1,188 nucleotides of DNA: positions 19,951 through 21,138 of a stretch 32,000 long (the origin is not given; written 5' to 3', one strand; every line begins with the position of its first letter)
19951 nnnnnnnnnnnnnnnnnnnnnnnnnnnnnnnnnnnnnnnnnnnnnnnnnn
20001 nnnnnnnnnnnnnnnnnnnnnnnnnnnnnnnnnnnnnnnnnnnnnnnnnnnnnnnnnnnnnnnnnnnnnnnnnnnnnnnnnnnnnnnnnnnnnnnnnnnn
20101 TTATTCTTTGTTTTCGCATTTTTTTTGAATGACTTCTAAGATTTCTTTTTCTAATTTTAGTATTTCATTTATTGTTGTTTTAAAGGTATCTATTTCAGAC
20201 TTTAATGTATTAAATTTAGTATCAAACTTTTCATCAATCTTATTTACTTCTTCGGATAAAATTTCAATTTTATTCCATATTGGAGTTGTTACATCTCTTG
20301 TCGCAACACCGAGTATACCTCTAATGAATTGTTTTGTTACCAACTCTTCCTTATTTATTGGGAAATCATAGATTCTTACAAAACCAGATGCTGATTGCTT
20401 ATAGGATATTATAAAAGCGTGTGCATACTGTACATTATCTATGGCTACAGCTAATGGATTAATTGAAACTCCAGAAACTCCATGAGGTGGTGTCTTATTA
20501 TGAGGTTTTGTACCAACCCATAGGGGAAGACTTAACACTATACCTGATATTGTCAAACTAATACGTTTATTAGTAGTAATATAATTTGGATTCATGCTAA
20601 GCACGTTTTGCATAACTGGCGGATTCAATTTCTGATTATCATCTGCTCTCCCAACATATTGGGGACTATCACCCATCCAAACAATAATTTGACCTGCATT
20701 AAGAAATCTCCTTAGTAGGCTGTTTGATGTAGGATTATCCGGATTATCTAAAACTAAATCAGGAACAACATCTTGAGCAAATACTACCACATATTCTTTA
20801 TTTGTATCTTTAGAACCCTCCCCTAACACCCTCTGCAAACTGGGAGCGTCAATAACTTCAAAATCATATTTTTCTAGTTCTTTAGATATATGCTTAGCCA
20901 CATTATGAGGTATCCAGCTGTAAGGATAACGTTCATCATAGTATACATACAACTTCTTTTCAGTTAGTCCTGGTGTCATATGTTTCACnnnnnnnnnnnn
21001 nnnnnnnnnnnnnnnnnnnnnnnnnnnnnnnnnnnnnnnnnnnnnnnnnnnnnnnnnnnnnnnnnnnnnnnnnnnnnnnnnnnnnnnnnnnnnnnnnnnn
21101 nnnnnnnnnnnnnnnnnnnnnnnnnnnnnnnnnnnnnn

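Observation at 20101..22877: OLD-family ATPase-TOPRIM nuclease paired with an unknown coiled-coil partner rather than a UvrD helicase or retron: possible new OLD class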

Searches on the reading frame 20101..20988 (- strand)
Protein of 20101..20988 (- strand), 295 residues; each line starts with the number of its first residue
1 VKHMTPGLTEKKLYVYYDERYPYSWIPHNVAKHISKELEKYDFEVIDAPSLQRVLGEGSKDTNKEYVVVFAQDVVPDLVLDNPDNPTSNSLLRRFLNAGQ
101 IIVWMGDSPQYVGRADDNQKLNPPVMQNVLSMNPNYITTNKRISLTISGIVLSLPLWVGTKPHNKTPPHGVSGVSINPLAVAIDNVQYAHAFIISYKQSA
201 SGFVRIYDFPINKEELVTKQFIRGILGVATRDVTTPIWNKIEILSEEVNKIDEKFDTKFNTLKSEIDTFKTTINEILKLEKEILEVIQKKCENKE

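Call 4: search_protein_families(library=pfam, proteins=[window:20101-20988:-], max_evalue=0.1)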
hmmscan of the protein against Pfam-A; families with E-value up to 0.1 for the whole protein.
window:20101-20988:- (295 aa): 0 families

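Call 5: search_protein_families(library=padloc, proteins=[window:20101-20988:-], max_evalue=0.1)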
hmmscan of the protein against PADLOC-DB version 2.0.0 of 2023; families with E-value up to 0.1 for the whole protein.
window:20101-20988:- (295 aa): 0 families

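Call 6: search_protein_families(library=ncbifam, proteins=[window:20101-20988:-], max_evalue=0.1)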
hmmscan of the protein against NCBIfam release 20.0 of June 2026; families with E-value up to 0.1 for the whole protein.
window:20101-20988:- (295 aa): 0 families

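Call 9: find_homologous_proteins(query=window:20101-20979:-, max_evalue=0.01)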
Query window:20101-20979:- (292 aa): 15 proteins with E <= 0.01 among 1329 candidates.
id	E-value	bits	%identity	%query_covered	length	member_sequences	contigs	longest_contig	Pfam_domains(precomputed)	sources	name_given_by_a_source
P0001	4.8e-192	655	100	100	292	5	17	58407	PF27344.1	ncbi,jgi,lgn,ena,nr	ncbi:hypothetical protein [Methanocaldococcus jannaschii]|nr:hypothetical protein [Methanocaldococcu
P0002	1.0e-118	414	65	98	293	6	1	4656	PF27344.1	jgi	-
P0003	6.2e-118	411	65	100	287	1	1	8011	PF27344.1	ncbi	-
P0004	9.3e-117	407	64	98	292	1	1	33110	PF27344.1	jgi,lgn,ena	-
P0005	2.5e-113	396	62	98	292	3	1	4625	PF27344.1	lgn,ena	-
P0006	9.8e-102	358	57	97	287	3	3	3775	PF27344.1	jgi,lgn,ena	-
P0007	4.6e-99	349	59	97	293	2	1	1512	PF27344.1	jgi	-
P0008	2.2e-61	226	44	92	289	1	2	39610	PF27344.1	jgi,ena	-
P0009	3.1e-61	225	44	97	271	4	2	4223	PF27344.1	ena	-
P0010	1.6e-58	216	42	92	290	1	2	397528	PF27344.1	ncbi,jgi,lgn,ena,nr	ncbi:MAG: hypothetical protein B6U94_06050 [Thermofilum sp. ex4484_79]|nr:MAG: hypothetical protein 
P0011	8.6e-58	214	44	90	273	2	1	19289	PF27344.1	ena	-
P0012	2.2e-55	206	49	78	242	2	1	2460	PF27344.1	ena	-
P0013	3.9e-54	202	43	88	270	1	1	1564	PF27344.1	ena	-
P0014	1.3e-51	194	40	88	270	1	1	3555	PF27344.1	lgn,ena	-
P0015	1.6e-45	174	39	92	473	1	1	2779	PF27344.1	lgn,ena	-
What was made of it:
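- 20101..20979 (-): MJECL34: partner protein, 292 aa (alternative GTG start at 20988 gives 295 aa). Precomputed Pfam PF27344 (call 9).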

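Call 10: find_encoding_contigs(protein=P0010, flank=8000, max_places=3)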
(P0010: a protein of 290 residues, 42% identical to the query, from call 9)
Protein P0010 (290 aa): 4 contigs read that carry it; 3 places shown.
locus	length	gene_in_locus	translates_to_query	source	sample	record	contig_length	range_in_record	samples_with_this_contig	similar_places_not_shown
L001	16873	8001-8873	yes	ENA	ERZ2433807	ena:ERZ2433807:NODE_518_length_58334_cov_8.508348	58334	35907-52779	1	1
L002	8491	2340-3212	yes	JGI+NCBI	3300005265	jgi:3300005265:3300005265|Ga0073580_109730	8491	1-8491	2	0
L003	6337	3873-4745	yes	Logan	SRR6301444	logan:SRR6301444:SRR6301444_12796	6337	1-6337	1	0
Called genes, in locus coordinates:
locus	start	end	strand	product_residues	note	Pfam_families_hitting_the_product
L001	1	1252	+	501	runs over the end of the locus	PF02384:N6_Mtase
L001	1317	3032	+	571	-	PF07669:Eco57I, PF22837:M_Eco57I_C (weak)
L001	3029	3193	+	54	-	-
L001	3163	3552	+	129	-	-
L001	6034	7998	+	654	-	PF02463:SMC_N (weak), PF11398:DUF2813 (weak), PF13175:AAA_15, PF13476:AAA_23, PF13304:AAA_21, PF20469:OLD-like_TOPRIM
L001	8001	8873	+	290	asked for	PF27344:MJECL34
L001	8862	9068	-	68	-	-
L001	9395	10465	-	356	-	PF02086:MethyltransfD12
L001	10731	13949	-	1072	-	PF02384:N6_Mtase, PF01170:UPF0020 (faint), PF20473:MmeI_Mtase, PF07669:Eco57I, PF22837:M_Eco57I_C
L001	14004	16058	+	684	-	PF13086:AAA_11, PF13604:AAA_30 (weak), PF13245:AAA_19, PF13086:AAA_11 (weak), PF13087:AAA_12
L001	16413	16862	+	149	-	PF01878:EVE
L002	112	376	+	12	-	-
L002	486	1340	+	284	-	PF02463:SMC_N, PF11398:DUF2813 (weak), PF13175:AAA_15, PF13555:AAA_29 (weak), PF13476:AAA_23, PF13304:AAA_21 (weak)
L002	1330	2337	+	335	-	PF13175:AAA_15 (faint), PF13304:AAA_21, PF20469:OLD-like_TOPRIM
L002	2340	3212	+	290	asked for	PF27344:MJECL34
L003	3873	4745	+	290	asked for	PF27344:MJECL34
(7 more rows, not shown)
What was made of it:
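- Relatives lie on long, apparently chromosomal contigs (Thermofilum, 397 kb) inside restriction-rich islands (calls 9, 10).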

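Call 11: find_encoding_contigs(protein=P0008, flank=8000, max_places=3)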
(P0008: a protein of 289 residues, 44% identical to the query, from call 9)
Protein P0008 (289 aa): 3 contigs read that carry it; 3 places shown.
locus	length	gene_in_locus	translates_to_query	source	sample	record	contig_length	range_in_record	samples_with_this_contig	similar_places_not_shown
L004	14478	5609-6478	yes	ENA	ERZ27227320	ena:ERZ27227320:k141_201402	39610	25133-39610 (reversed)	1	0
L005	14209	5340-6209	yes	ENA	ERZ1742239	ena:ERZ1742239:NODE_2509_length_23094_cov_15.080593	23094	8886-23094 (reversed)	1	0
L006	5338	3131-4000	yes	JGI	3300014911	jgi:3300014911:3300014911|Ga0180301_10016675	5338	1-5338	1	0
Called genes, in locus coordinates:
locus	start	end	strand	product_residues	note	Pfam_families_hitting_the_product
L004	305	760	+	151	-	-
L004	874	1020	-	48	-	-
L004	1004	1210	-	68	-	PF01954:AF2212-like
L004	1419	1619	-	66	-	-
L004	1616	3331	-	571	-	-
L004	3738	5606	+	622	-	PF02463:SMC_N (weak), PF11398:DUF2813, PF13175:AAA_15, PF13476:AAA_23, PF13555:AAA_29 (weak), PF13304:AAA_21, PF13175:AAA_15 (weak), PF20469:OLD-like_TOPRIM, +1 more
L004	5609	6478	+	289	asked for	PF27344:MJECL34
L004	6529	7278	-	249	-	-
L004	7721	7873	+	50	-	-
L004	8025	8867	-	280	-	PF02475:TRM5-TYW2_MTfase, PF05050:Methyltransf_21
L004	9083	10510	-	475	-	PF00884:Sulfatase, PF16347:SGSH_C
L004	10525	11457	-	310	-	PF01073:3Beta_HSD, PF01370:Epimerase, PF02719:Polysacc_synt_2, PF04321:RmlD_sub_bind (weak), PF05368:NmrA (faint), PF16363:GDP_Man_Dehyd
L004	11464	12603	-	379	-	PF13439:Glyco_transf_4, PF00534:Glycos_transf_1, PF13692:Glyco_trans_1_4, PF20706:GT4-conflict (weak)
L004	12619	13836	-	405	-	PF13439:Glyco_transf_4, PF20706:GT4-conflict (weak), PF00534:Glycos_transf_1, PF13692:Glyco_trans_1_4, PF13524:Glyco_trans_1_2 (weak)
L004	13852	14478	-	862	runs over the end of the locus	-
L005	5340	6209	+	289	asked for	PF27344:MJECL34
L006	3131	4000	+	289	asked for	PF27344:MJECL34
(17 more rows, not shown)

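Call 12: find_encoding_contigs(protein=P0004, flank=8000, max_places=3)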
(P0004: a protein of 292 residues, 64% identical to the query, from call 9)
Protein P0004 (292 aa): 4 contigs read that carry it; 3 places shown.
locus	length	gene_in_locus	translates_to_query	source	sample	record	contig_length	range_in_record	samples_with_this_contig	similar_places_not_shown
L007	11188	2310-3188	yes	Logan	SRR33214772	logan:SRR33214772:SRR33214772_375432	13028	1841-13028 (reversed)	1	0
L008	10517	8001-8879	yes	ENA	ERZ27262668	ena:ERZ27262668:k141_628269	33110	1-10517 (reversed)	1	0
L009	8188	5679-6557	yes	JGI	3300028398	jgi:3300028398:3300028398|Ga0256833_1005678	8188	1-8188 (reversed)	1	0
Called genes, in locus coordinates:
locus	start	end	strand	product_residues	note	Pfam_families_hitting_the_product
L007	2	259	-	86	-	?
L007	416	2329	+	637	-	PF02463:SMC_N, PF11398:DUF2813, PF13175:AAA_15, PF13476:AAA_23, PF13304:AAA_21 (weak), PF13175:AAA_15, PF13304:AAA_21, PF20469:OLD-like_TOPRIM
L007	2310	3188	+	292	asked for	PF27344:MJECL34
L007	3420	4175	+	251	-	-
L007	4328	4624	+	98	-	PF19111:DUF5798 (faint)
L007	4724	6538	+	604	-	PF03235:GmrSD_N, PF07510:GmrSD_C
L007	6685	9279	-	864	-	PF02463:SMC_N, PF13175:AAA_15 (weak), PF13476:AAA_23, PF13514:AAA_27, PF13555:AAA_29 (weak), PF04423:Rad50_zn_hook, PF13175:AAA_15, PF13558:SbcC_Walker_B, +4 more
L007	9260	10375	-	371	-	PF00149:Metallophos, PF12850:Metallophos_2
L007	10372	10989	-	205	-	PF14591:AF0941-like (weak)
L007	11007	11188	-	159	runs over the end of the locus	PF18899:DUF5655 (weak)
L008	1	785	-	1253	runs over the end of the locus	PF04465:DUF499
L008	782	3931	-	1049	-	PF06634:DUF1156, PF01170:UPF0020 (faint), PF03602:Cons_hypoth95 (faint)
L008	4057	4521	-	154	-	-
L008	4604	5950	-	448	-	PF04471:Mrr_cat, PF21033:RMD1-3 (faint), PF13428:TPR_14 (faint), PF00515:TPR_1, PF07719:TPR_2 (weak), PF13181:TPR_8, PF13424:TPR_12 (weak), PF14559:TPR_19, +10 more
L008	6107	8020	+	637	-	PF02463:SMC_N, PF11398:DUF2813, PF13175:AAA_15, PF13476:AAA_23, PF13304:AAA_21 (weak), PF13175:AAA_15, PF13304:AAA_21, PF20469:OLD-like_TOPRIM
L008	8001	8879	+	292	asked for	PF27344:MJECL34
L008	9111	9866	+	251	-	-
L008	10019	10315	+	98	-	PF19111:DUF5798 (faint)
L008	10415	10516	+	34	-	?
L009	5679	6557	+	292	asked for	PF27344:MJECL34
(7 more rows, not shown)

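Call 29: predict_structure(alignment_id=A1)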
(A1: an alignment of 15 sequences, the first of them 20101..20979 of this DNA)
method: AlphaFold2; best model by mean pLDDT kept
length: 292 residues; sequences in the alignment: 15
mean_pLDDT: 88.0   pTM: 0.76
mean pLDDT of the five models: 88.0, 85.9, 84.3, 82.7, 74.8
residues with pLDDT >= 90: 179; 70-90: 91; 50-70: 15; < 50: 7
segments of 3 or more residues with pLDDT < 50: 1-4
pLDDT, mean of each block of 10 residues (from residue 1): 63 95 96 96 98 91 94 94 93 94 89 85 90 94 91 94 86 94 95 85 95 93 85 54 75 82 87 89 80 54
secondary structure, 60 per line:
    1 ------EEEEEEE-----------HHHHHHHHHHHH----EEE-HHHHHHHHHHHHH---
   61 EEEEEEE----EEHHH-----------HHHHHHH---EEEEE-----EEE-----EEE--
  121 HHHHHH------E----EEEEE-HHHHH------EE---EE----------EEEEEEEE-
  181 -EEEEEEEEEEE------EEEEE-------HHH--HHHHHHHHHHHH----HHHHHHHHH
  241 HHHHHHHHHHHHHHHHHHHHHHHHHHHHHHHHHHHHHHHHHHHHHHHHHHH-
elements in order: E7-13 H25-36 E41-43 H45-57 E61-67 H88-94 E98-102 E108-110 E116-118 H121-126 E138-142 H144-148 E172-179 E182-192 E199-203 H216-227 H232-291
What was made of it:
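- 20101..20979 (-): AF2 pLDDT 88 (call 29).
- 20107..20286 (-): C-terminal 60-residue amphipathic helix (residues 232-291), coiled-coil capable, with conserved motif F-x-T-L-K-S-E. DSSP on the AF2 model (call 29).
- Checked: The partner model (pLDDT 88) has a globular alpha/beta domain at residues 7-227 and one long helix at 232-291 (call 29).
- D15, D70, D104 and D205 each follow the C-terminal end of a beta-strand, which is the usual active-site edge of such folds (call 29).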

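Call 34: fold_search(model_id=the predicted structure, library=pdb)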
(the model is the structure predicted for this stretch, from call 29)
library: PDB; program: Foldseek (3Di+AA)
matches with E <= 10: 717; with E <= 0.001: 3
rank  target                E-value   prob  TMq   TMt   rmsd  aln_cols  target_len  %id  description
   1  7vky_A                2.7e-04  1.00  0.36  0.17   5.1       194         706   12  The complex structure of beta-1,2-glucosyltransferase from Ignavibacterium album with sophorose (released 2022-03-09)
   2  7vkw_B                4.3e-04  1.00  0.35  0.16   5.5       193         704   13  The apo structure of beta-1,2-glucosyltransferase from Ignavibacterium album (released 2022-03-09)
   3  7vkw_A                4.6e-04  1.00  0.34  0.16   6.0       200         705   12  The apo structure of beta-1,2-glucosyltransferase from Ignavibacterium album (released 2022-03-09)
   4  1i1q_B                6.1e-03  0.98  0.39  0.54   6.7       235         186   13  STRUCTURE OF THE COOPERATIVE ALLOSTERIC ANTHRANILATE SYNTHASE FROM SALMONELLA TYPHIMURIUM (released 2001-04-18)
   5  7d97_B                6.5e-03  0.99  0.38  0.54   6.1       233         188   11  Crystal structure of N109P mutant of GATase subunit of Methanocaldococcus jannaschii GMP synthetase (released 2021-08-04)
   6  2ghr                  6.9e-03  0.95  0.34  0.37   7.3       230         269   10  Crystal structure of homoserine o-succinyltransferase (NP_981826.1) from Bacillus cereus ATCC 10987 at 2.40 A resolution (released 2006-04-11)
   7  8khs                  9.4e-03  0.90  0.31  0.38   6.7       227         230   13  the structure of a glutamine amidotransferase DnfC from Alcaligenes sp. (released 2024-09-04)
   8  4ucf_C                1.2e-02  0.95  0.34  0.17   6.3       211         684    9  Crystal structure of Bifidobacterium bifidum beta-galactosidase in complex with alpha-galactose (released 2016-01-20)
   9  6mtg_A                1.3e-02  0.75  0.32  0.32   7.9       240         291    9  A Single Reactive Noncanonical Amino Acid is Able to Dramatically Stabilize Protein Structure (released 2019-06-26)
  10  7d97_C                1.4e-02  0.96  0.37  0.53   6.5       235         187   11  Crystal structure of N109P mutant of GATase subunit of Methanocaldococcus jannaschii GMP synthetase (released 2021-08-04)
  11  2vdj                  1.8e-02  0.63  0.28  0.30   9.5       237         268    9  Crystal Structure of Homoserine O-acetyltransferase (metA) from Bacillus Cereus with Homoserine (released 2008-01-22)
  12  6t5o_FFF              2.5e-02  0.85  0.32  0.17   7.2       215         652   11  Bacteroides salyersiae GH164 beta-mannosidase (released 2020-01-01)
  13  7cbe_B                2.5e-02  0.69  0.33  0.33   7.5       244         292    8  Crystal structure of Homoserine O-succinyltransferase from Escherichia coli K-12 (released 2021-06-16)
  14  6t5o_CCC              2.8e-02  0.84  0.32  0.17   7.3       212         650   12  Bacteroides salyersiae GH164 beta-mannosidase (released 2020-01-01)
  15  7cbe_A                2.9e-02  0.66  0.32  0.33   7.5       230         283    7  Crystal structure of Homoserine O-succinyltransferase from Escherichia coli K-12 (released 2021-06-16)
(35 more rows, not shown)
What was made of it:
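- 20299..20961 (-): Glutamine-amidotransferase-like alpha/beta domain (residues 7-227) with no Cys-His-Glu triad. Conserved D15, D70, G103-D104-x-P106, P159, R202 and D205. Foldseek matches: TrpG 1i1q and GuaA GATase 7d97 (TM on target 0.54), 7vky 3e-4, ThuA, and GH42/GH164 middle domains (call 34).
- On Class I glutamine amidotransferase-like fold: Foldseek: 1i1q_B and 7d97_B with TM on target 0.54; 7vky E 2.7e-4 (call 34).
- Closest known: Class I glutamine-amidotransferase-like fold. Same: The partner's residues 7-227 adopt this fold (Foldseek probability 0.95-1.0, TM on target up to 0.54, call 34).
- The fold matches real amidotransferases and acyltransferases (call 34). Many members of this fold class (GH42/GH164 middle domains, ThuA-like proteins) are non-catalytic or oligomerisation domains (call 34).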

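Call 35: search_protein_representatives(alignment_id=A1)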
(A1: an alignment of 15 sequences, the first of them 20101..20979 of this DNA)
Query: 15 sequences, 290 profile positions. Proteins with E-value up to 0.001 (for the whole library): 601; up to 1e-10: 362; up to 1e-30: 36. The best 150 are listed.
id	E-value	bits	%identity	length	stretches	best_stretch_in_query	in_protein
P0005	5.9e-138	475.4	-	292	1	2-289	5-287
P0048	5.1e-114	396.8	-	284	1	1-281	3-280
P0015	6.9e-108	376.7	-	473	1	4-288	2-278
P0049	1.7e-89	316.4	-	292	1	3-287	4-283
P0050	1.2e-81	290.6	-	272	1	1-282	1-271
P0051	1.0e-80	287.5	-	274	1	7-287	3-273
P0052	4.4e-57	209.9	-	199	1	97-287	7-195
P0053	9.0e-57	208.9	-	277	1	2-278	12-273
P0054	1.3e-56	208.4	-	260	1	6-265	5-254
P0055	8.3e-56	205.8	-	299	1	1-287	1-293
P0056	3.7e-51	190.5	-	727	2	5-226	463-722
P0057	3.8e-40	154.4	-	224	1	4-227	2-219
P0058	1.4e-39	152.4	-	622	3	8-150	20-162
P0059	2.6e-39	151.6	-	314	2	4-162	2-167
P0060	6.1e-39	150.4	-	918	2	7-203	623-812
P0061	9.1e-39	149.8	-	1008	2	7-164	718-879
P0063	2.5e-37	145.1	-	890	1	3-221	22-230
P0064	2.8e-37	144.9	-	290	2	3-160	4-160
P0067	1.3e-35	139.5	-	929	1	5-226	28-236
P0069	3.1e-34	134.9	-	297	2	5-164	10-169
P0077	1.9e-31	125.8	-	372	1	5-233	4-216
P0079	3.8e-31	124.8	-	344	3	6-115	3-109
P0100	1.3e-27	113.2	-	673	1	7-206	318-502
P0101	2.1e-27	112.5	-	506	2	4-176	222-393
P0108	1.3e-26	110.0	-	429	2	5-164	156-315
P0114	7.2e-26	107.5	-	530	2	3-202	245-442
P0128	1.3e-24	103.4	-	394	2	4-177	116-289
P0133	2.7e-24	102.3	-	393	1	7-211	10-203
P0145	7.7e-24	100.8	-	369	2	8-193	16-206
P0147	1.2e-23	100.2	-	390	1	4-238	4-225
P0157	3.4e-23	98.7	-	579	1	4-144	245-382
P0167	9.7e-23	97.2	-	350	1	5-111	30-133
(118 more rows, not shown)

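Call 36: search_protein_families(library=pfam, proteins=[P0056, P0058, P0060, P0061, P0063, P0067, P0064, P0069, P0079, P0077], max_evalue=0.001)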
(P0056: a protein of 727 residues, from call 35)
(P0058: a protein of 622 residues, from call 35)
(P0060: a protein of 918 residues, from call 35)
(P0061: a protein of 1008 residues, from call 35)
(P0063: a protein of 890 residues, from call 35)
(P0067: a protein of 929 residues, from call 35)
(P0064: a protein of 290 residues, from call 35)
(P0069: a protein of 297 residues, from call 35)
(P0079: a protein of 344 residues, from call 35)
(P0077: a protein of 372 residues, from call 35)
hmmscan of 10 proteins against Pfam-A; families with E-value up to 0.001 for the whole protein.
P0056 (727 aa): 1 family
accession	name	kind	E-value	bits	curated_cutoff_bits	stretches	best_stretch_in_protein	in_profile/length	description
PF07963.17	N_methyl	-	8e-05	22.5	21.2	1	8-33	2-27/27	Prokaryotic N-terminal methylation motif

P0058 (622 aa): 0 families

P0060 (918 aa): 8 families
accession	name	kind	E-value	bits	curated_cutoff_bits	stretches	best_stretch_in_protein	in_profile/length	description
PF13620.12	CarboxypepD_reg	-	1.4e-15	57.8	32.3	2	273-331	2-62/82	Carboxypeptidase regulatory-like domain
PF17802.7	SpaA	-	2.5e-05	24.8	23.1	0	278-323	8-62/91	Prealbumin-like fold domain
PF13364.12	BetaGal_ABD2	-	6.7e-05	24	23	1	422-500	35-110/112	Beta-galactosidase second all-beta domain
PF17210.9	SdrD_B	-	6.7e-05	23.5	29.7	0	539-579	25-65/112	SdrD B-like domain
PF02369.22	Big_1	-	0.00036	21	34.9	0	524-580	19-80/93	Bacterial Ig-like domain (group 1)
PF14686.12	fn3_3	-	0.00093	19.4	24.4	0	297-341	24-69/75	Polysaccharide lyase family 4, domain II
PF22904.2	NOMO1-like_2nd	-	0.00094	19.7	27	0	537-579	18-61/90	BOS complex subunit NOMO1-like, second beta sandwich domain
PF00404.24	Dockerin_1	-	0.00095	19.8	22.9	0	857-901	1-45/57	Dockerin type I domain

P0061 (1008 aa): 5 families
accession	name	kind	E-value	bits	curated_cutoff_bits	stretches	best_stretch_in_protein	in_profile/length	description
PF07691.17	PA14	-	2.4e-09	37.6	24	1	470-605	12-145/147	PA14 domain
PF13620.12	CarboxypepD_reg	-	5.4e-09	36.7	32.3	2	260-334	2-80/82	Carboxypeptidase regulatory-like domain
PF00404.24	Dockerin_1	-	0.00018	22.1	22.9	1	947-996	1-50/57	Dockerin type I domain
PF00041.27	fn3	-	0.00019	22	25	1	344-422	2-67/84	Fibronectin type III domain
PF13399.11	LytR_C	-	0.0008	20.7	22.2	0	43-66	13-36/86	LytR cell envelope-related transcriptional attenuator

P0063 (890 aa): 0 families

P0067 (929 aa): 0 families

P0064 (290 aa): 0 families

P0069 (297 aa): 0 families

P0079 (344 aa): 1 family
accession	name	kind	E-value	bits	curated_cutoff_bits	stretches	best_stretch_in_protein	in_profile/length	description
PF03706.18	LPG_synthase_TM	-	0.00024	21.1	33.4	1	223-296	112-186/302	Lysylphosphatidylglycerol synthase TM region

P0077 (372 aa): 1 family
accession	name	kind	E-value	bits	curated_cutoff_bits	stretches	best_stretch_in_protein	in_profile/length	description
PF18742.7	DpnII-MboI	-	1.6e-45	154.8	27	1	225-370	2-149/150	REase_DpnII-MboI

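Call 37: find_related_loci(query=A1, collection=genome_contigs, flank=6000)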
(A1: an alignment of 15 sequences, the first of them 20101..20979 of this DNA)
Query A1 (292 aa) in genome_contigs; peptide patterns used: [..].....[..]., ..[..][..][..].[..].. (x = any residue, [..] = any of these).
25 stretches matched a pattern, but none encodes a relative of the query by tblastn (E <= 1e-3).
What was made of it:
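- Tried and rejected: The scan with the partner alignment matched 25 patterns, none confirmed (call 37).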

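Call 38: find_related_loci(query=A1, collection=metagenome_contigs, flank=6000)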
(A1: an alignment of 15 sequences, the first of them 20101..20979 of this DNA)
Query A1 (292 aa) in metagenome_contigs; peptide patterns used: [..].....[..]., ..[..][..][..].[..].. (x = any residue, [..] = any of these).
97 stretches matched a pattern; 28 encode a relative of the query (tblastn E <= 1e-3); 28 distinct loci.
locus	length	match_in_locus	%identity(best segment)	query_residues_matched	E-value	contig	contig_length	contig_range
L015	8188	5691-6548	64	6-292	1e-121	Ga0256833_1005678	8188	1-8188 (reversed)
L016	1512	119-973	59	6-289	5e-112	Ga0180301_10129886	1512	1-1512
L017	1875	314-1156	53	8-287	1e-103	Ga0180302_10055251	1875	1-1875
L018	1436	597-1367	49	5-266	6e-76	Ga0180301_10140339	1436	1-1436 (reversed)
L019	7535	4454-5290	43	6-279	6e-69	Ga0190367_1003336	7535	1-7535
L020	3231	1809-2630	42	11-279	4e-68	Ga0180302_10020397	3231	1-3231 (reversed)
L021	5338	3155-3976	44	11-279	4e-67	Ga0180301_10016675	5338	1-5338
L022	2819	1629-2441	43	5-290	2e-66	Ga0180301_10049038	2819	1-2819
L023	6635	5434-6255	43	5-278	6e-66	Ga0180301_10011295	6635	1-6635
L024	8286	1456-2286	40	11-279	9e-64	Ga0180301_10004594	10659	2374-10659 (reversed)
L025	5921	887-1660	43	5-266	2e-63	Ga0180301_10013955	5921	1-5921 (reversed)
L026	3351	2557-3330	42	9-273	3e-63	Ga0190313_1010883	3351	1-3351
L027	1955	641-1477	40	9-279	2e-64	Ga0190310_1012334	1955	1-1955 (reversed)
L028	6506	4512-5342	39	11-279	9e-62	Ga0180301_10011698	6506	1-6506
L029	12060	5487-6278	40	4-267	6e-58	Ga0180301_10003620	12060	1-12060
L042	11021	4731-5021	37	10-108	2e-16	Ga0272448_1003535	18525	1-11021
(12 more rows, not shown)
